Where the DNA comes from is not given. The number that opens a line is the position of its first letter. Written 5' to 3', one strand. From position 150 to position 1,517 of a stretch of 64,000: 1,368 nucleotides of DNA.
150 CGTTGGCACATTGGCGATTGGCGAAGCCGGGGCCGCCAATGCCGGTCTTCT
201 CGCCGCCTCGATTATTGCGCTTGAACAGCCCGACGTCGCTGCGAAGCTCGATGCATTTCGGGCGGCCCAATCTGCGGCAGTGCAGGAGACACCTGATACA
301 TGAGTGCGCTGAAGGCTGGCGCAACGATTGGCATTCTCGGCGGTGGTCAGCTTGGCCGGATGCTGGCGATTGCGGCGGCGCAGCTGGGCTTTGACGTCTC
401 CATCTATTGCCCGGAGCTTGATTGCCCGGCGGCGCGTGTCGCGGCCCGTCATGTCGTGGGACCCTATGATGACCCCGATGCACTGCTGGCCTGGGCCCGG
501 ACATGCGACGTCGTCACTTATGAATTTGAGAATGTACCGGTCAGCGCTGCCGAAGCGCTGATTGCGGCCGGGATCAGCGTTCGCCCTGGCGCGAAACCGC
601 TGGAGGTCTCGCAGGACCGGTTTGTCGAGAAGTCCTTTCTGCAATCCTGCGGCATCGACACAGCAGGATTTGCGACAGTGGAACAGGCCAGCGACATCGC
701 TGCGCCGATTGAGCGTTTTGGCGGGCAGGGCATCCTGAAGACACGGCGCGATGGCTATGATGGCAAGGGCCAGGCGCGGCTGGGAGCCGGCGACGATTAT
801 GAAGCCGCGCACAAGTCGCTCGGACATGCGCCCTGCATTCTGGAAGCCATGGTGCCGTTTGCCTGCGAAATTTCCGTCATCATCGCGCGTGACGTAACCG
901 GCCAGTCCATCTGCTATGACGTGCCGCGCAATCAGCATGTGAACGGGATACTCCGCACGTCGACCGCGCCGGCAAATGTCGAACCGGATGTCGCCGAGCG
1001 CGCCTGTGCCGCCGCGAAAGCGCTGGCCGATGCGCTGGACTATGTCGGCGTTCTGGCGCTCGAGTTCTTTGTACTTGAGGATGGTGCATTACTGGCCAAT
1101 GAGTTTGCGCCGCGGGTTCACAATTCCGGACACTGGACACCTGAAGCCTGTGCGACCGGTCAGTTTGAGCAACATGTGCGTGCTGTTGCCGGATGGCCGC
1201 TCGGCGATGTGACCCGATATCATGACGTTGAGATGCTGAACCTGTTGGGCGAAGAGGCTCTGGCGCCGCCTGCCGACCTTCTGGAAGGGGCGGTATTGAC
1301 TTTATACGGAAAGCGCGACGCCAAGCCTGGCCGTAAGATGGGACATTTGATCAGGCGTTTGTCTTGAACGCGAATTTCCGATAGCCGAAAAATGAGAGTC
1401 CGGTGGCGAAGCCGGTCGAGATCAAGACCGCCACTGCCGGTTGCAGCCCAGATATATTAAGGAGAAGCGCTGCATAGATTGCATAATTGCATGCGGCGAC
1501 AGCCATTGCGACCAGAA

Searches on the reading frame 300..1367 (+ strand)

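Call 78: search_protein_families(library=pfam, proteins=[window:300-1367:+], max_evalue=0.00001)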
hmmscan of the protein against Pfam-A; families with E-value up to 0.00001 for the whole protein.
window:300-1367:+ (355 aa): 3 families
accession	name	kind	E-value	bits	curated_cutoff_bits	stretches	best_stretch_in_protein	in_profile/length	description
PF02222.28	ATP-grasp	-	1.7e-52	178.1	27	1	113-289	2-179/179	ATP-grasp domain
PF22660.2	RS_preATP-grasp-like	-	4.5e-31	107.6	27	1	8-105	2-98/98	Ribonucleotide synthetase preATP-grasp domain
PF17769.7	PurK_C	-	1.4e-09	38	22.6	1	312-350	3-43/56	Phosphoribosylaminoimidazole carboxylase C-terminal domain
